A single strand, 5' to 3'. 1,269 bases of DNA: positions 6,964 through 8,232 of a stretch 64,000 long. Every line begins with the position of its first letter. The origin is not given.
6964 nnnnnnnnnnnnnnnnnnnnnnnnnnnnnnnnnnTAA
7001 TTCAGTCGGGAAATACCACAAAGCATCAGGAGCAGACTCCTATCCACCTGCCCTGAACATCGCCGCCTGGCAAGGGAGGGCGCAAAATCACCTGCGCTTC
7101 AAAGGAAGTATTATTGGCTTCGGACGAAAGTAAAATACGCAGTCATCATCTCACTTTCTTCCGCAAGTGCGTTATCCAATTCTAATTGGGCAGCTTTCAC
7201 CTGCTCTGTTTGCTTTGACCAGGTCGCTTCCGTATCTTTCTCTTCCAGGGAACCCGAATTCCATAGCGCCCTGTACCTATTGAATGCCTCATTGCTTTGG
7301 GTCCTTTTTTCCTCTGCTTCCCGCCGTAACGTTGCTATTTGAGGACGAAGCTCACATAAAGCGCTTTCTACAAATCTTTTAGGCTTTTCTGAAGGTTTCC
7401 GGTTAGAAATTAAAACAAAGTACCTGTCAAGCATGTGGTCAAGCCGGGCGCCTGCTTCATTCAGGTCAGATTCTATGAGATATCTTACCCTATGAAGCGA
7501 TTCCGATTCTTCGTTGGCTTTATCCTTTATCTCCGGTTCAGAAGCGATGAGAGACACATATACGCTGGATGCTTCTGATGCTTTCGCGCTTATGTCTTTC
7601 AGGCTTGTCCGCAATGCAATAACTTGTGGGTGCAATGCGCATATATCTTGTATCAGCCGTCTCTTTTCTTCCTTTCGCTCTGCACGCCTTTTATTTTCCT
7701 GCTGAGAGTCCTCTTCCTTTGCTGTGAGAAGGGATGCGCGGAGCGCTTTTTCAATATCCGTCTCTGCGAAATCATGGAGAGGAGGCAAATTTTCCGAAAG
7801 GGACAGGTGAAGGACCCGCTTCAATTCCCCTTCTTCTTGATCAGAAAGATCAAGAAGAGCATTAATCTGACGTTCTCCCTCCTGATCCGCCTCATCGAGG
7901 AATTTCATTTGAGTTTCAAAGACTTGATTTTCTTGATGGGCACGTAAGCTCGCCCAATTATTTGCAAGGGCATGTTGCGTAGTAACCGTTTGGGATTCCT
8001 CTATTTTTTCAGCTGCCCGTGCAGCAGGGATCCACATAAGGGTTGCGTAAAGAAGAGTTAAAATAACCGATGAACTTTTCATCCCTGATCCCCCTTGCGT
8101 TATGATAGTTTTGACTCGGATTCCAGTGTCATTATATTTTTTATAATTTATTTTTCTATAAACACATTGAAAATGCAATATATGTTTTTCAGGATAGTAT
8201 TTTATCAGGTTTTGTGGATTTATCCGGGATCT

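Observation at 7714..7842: Two ubiquitin-interacting-motif (UIM)-like segments in a secreted bacterial coiled-coil protein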

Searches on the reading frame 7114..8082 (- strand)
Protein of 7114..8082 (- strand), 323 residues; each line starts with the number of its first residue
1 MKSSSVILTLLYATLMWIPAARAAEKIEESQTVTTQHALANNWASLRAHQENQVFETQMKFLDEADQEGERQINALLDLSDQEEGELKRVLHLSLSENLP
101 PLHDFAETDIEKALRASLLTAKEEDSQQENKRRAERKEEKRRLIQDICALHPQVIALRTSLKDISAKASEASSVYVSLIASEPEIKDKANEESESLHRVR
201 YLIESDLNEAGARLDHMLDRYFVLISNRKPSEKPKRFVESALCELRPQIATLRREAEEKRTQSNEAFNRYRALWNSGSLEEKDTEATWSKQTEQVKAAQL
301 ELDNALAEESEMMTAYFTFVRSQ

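Call 4: search_protein_families(library=pfam, proteins=[window:7114-8082:-], max_evalue=10)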
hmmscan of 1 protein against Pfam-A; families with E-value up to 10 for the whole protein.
window:7114-8082:- (323 aa): 3 families
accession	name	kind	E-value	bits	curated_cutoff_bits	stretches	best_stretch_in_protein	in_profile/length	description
PF02809.26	UIM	-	0.0028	17.8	21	1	82-98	1-17/17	Ubiquitin interaction motif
PF23625.1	UIM_2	-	0.16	12.7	21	1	82-98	1-17/17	Ubiquitin interaction motif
PF02203.21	TarH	-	1.6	9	25.2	1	247-306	81-139/177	Tar ligand binding domain homologue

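Call 6: find_homologous_proteins(query=window:7114-8082:-, max_evalue=0.001)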
Query window:7114-8082:- (323 aa): 4 proteins with E <= 0.001 among 3635 candidates.
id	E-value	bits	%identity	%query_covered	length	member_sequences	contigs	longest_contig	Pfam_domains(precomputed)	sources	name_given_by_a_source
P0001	2.6e-198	675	100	100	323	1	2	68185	-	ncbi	-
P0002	1.9e-164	564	85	100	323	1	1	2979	-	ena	-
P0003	2.1e-156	538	81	100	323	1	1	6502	-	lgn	-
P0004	1.3e-151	522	79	100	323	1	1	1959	-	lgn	-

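Call 9: find_encoding_contigs(protein=P0001, flank=10000, max_places=4)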
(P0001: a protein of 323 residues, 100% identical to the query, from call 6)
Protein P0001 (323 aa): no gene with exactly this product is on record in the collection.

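Call 10: find_related_loci(query=window:7114-8082:-, collection=genome_contigs, flank=10000)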
Query window:7114-8082:- (323 aa) in genome_contigs; peptide patterns used: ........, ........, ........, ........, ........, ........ (x = any residue, [..] = any of these).
58 stretches matched a pattern, but none encodes a relative of the query by tblastn (E <= 1e-3).

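Call 11: find_encoding_contigs(protein=P0003, flank=10000, max_places=4)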
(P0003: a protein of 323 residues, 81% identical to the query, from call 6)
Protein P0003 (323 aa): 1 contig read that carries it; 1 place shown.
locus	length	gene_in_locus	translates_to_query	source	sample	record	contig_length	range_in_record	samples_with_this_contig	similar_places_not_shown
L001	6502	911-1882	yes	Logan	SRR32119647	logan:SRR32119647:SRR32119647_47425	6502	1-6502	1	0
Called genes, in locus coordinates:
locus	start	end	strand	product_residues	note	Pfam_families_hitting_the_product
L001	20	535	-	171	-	-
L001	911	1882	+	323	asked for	-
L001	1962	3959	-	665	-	PF00270:DEAD (weak), PF04851:ResIII, PF17757:UvrB_inter, PF27431:UvrB_3rd, PF00271:Helicase_C, PF12344:UvrB, PF02151:UVR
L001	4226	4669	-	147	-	PF00383:dCMP_cyt_deam_1, PF14437:MafB19-deam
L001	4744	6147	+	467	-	PF00206:Lyase_1, PF10415:FumaraseC_C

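Call 19: predict_structure(alignment_id=A1)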
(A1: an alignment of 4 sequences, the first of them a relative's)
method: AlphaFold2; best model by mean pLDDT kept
length: 323 residues; sequences in the alignment: 4
mean_pLDDT: 74.6   pTM: 0.52
mean pLDDT of the five models: 74.6, 67.3, 65.4, 55.3, 52.7
residues with pLDDT >= 90: 66; 70-90: 139; 50-70: 76; < 50: 42
segments of 3 or more residues with pLDDT < 50: 15-34, 90-107
pLDDT, mean of each block of 10 residues (from residue 1): 55 48 41 50 62 68 69 63 55 42 48 72 84 87 89 90 88 79 80 88 91 89 72 71 85 92 92 88 91 92 90 82 68
secondary structure, 60 per line:
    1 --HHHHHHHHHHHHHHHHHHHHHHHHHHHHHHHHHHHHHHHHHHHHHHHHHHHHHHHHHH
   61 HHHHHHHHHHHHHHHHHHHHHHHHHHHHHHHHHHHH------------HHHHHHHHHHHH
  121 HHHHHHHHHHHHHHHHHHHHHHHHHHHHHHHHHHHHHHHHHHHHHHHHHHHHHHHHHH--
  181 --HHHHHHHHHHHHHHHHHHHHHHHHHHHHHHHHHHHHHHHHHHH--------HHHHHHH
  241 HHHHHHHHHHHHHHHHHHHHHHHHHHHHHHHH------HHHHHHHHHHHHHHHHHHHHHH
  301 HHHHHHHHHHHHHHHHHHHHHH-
elements in order: H3-96 H109-178 H183-225 H234-272 H279-322

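Call 22: search_protein_representatives(alignment_id=A1)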
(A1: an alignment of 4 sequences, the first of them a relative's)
Query: 4 sequences, 323 profile positions. Proteins with E-value up to 0.001 (for the whole library): 3; up to 1e-10: 3; up to 1e-30: 2. The best 3 are listed.
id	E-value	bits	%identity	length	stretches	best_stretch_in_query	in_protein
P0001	1.8e-200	681.5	-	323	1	1-323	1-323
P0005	3.5e-36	141.6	-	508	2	107-318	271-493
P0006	7.3e-12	61.7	-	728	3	108-321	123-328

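Call 24: fold_search(model_id=the predicted structure, library=pdb)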
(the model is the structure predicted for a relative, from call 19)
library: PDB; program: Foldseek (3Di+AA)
matches with E <= 10: 204; with E <= 0.001: 0
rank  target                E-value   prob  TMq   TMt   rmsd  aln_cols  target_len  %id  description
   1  5lm1_A                1.4e-01  0.51  0.17  0.17  39.3       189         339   12  Crystal Structure of HD-PTP phosphatase in complex with UBAP1 (released 2016-11-30)
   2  5och_F                2.2e-01  0.77  0.22  0.13  19.9       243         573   10  The crystal structure of human ABCB8 in an outward-facing state (released 2018-07-25)
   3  8qb9_A                5.2e-01  0.35  0.17  0.21  24.4       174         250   12  Helical reconstruction of yeast eisosome protein Pil1 bound to membrane composed of lipid mixture -PIP2/+sterol (DOPC, (released 2024-07-24)
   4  2fic_B                5.2e-01  0.28  0.16  0.24  28.1       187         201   15  The crystal structure of the BAR domain from human Bin1/Amphiphysin II and its implications for molecular recognition (released 2006-11-14)
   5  5och_E                5.8e-01  0.47  0.21  0.12  20.0       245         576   11  The crystal structure of human ABCB8 in an outward-facing state (released 2018-07-25)
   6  5xg2                  6.5e-01  0.69  0.23  0.31  43.1       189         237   21  Crystal structure of a coiled-coil segment (residues 345-468 and 694-814) of Pyrococcus yayanosii Smc (released 2017-06-07)
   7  8d9p                  6.5e-01  0.47  0.21  0.33  12.4       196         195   14  De Novo Photosynthetic Reaction Center Protein Equipped with Heme B and Mn(II) cations (released 2022-09-28)
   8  8afz_B                8.9e-01  0.20  0.18  0.16  32.7       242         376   12  Architecture of the ESCPE-1 membrane coat (released 2023-06-21)
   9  2fic_A                1.0e+00  0.57  0.23  0.38  26.5       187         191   14  The crystal structure of the BAR domain from human Bin1/Amphiphysin II and its implications for molecular recognition (released 2006-11-14)
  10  6ikn_B                1.0e+00  0.57  0.25  0.27  35.4       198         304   15  Crystal structure of the GAS7 F-BAR domain (released 2019-10-16)
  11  6z0c_A                1.1e+00  0.35  0.21  0.32  12.0       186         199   16  Structure of in silico modelled artificial Maquette-3 protein (released 2021-03-17)
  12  5c1f_A                1.1e+00  0.28  0.20  0.22  32.3       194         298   14  Structure of the Imp2 F-BAR domain (released 2016-01-27)
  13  6s18_A                1.2e+00  0.44  0.20  0.42   9.3       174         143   14  Ligand binding domain of the P. putida receptor PcaY_PP in complex with glycerol (released 2020-10-21)
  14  9bqx_A                1.2e+00  0.21  0.20  0.26  34.5       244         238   14  Membrane-bound AMPH-1 tube in the presence of GTP (released 2025-05-14)
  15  5och_B                1.2e+00  0.25  0.19  0.12  19.6       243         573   10  The crystal structure of human ABCB8 in an outward-facing state (released 2018-07-25)
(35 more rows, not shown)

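Call 25: search_protein_families(library=pfam, proteins=[P0005, P0006, P0002, P0003], max_evalue=10)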
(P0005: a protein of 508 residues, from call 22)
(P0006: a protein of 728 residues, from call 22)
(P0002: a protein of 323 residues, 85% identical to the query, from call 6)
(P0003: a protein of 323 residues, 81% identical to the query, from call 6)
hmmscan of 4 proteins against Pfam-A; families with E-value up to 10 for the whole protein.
P0005 (508 aa): 0 families

P0006 (728 aa): 3 families
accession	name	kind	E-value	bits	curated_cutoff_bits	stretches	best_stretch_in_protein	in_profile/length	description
PF21928.1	XLF_CC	-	0.093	13.1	27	1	252-274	17-39/53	XLF protein coiled-coil region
PF10787.14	YfmQ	-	0.16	12.1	22.9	1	6-41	8-43/133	Uncharacterised protein from bacillus cereus group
PF01573.21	Bromo_MP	-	0.26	11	25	1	640-688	102-151/283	Bromovirus movement protein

P0002 (323 aa): 3 families
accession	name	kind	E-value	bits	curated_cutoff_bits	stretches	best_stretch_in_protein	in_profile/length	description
PF02809.26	UIM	-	0.025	14.8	21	1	86-98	5-17/17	Ubiquitin interaction motif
PF23625.1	UIM_2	-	0.85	10.5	21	2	82-98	1-17/17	Ubiquitin interaction motif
PF06676.16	DUF1178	-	6.1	7.7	31.6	1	107-181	40-105/147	Protein of unknown function (DUF1178)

P0003 (323 aa): 1 family
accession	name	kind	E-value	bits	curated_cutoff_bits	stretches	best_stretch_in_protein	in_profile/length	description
PF23625.1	UIM_2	-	0.86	10.5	21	0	106-119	2-15/17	Ubiquitin interaction motif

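Call 26: find_encoding_contigs(protein=P0005, flank=10000, max_places=4)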
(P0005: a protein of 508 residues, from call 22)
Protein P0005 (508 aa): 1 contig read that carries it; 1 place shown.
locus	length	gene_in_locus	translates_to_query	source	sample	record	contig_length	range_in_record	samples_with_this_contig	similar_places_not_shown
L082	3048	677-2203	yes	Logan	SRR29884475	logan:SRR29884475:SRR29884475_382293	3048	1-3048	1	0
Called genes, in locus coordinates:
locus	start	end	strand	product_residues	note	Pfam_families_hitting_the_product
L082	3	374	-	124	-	?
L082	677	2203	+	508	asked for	-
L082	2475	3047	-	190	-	?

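Call 27: find_encoding_contigs(protein=P0006, flank=10000, max_places=4)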
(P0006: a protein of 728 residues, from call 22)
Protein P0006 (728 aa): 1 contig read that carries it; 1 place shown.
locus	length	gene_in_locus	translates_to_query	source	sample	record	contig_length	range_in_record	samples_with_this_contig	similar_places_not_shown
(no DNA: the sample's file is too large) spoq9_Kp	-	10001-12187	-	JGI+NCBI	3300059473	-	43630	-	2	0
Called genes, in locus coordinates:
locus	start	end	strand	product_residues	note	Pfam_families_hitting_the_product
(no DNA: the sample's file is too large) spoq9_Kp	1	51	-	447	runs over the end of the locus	PF17125:Methyltr_RsmF_N (weak), PF22458:RsmF-B_ferredox, PF01209:Ubie_methyltran (weak), PF01189:Methyltr_RsmB-F, PF13847:Methyltransf_31, PF13649:Methyltransf_25 (faint)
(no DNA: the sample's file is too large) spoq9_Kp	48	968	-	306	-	PF01545:Cation_efflux, PF16916:ZT_dimer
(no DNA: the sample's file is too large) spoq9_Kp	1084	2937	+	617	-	-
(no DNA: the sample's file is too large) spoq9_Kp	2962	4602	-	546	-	PF13400:Tad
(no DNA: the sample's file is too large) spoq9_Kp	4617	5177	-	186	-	-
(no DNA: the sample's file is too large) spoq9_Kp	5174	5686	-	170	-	PF07811:TadE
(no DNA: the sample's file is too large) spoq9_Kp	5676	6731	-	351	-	PF00482:T2SSF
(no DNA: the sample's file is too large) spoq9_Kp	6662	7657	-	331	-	PF00482:T2SSF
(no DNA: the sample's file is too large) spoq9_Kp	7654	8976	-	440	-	PF00437:T2SSE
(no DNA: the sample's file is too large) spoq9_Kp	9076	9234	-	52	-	PF04964:Flp_Fap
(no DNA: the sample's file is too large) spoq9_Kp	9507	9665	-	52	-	PF04964:Flp_Fap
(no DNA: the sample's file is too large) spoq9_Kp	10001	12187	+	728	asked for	-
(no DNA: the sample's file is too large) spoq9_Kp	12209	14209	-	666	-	PF00270:DEAD (weak), PF04851:ResIII, PF17757:UvrB_inter, PF27431:UvrB_3rd, PF00271:Helicase_C, PF12344:UvrB, PF02151:UVR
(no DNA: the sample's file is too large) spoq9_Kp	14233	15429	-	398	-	PF01494:FAD_binding_3, PF08491:SE (weak)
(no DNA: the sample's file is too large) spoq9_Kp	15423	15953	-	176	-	-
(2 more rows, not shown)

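Call 45: find_homologous_proteins(query=A2, max_evalue=0.001)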
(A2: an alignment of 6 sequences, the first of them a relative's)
Query A2 (6 sequences) (323 aa, profile of the alignment): 5 proteins with E <= 0.001 among 8000 candidates.
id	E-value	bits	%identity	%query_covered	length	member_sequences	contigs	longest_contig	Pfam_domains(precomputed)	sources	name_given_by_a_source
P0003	2.7e-157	542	81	100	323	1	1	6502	-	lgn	-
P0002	4.9e-156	538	85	100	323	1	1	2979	-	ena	-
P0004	2.5e-155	535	79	100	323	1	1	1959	-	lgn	-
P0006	4.4e-154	531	27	57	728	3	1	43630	-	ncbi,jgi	jgi:hypothetical protein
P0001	7.8e-154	530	100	100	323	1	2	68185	-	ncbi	-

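Call 47: find_related_loci(query=A2, collection=metagenome_contigs, flank=10000)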
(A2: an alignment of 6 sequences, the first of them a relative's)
Query A2 (323 aa) in metagenome_contigs; peptide patterns used: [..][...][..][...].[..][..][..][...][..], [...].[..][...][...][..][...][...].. (x = any residue, [..] = any of these).
600 stretches matched a pattern, but none encodes a relative of the query by tblastn (E <= 1e-3).

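Call 53: find_encoding_contigs(protein=P0002, flank=10000, max_places=3)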
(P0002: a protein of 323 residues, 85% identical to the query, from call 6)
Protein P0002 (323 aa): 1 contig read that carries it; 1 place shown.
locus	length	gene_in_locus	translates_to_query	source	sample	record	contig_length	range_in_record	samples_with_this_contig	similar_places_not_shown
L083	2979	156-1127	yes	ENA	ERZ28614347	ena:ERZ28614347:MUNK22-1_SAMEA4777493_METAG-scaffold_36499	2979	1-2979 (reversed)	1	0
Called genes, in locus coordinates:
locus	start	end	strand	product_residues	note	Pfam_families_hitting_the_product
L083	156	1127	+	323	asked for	-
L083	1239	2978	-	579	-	?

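Call 54: find_encoding_contigs(protein=P0004, flank=10000, max_places=3)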
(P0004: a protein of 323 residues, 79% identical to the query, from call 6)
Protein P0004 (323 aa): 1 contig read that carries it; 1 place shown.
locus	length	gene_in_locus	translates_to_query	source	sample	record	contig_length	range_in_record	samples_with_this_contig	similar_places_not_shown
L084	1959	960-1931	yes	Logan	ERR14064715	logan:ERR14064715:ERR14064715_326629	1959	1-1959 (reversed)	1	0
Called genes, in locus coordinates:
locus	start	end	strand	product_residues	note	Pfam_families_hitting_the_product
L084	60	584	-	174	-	-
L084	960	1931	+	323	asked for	-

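Call 55: find_homologous_proteins(query=P0005, max_evalue=0.001)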
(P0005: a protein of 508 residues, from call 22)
Query P0005 (508 aa): 1 proteins with E <= 0.001 among 8000 candidates.
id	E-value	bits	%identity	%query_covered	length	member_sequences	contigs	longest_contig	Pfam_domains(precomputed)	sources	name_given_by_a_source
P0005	0.0e+0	1069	100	100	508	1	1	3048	-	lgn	-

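Call 76: search_protein_families(library=ncbifam, proteins=[window:7114-8082:-, P0005, P0006], max_evalue=0.1)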
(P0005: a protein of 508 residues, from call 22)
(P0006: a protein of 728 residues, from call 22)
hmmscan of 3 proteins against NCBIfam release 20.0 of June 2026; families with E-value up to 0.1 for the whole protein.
window:7114-8082:- (323 aa): 0 families

P0005 (508 aa): 0 families

P0006 (728 aa): 0 families

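Call 89: search_protein_families(library=padloc, proteins=[window:7114-8082:-, P0005, P0006], max_evalue=0.01)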
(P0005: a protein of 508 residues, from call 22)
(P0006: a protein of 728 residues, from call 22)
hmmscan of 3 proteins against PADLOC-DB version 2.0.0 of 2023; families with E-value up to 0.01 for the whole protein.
window:7114-8082:- (323 aa): 0 families

P0005 (508 aa): 0 families

P0006 (728 aa): 0 families

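Call 90: search_protein_families(library=phrogs, proteins=[window:7114-8082:-, P0005, P0006], max_evalue=0.01)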
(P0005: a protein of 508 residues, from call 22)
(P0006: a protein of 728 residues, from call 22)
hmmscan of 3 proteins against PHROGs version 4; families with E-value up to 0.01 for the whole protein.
window:7114-8082:- (323 aa): 0 families

P0005 (508 aa): 0 families

P0006 (728 aa): 0 families
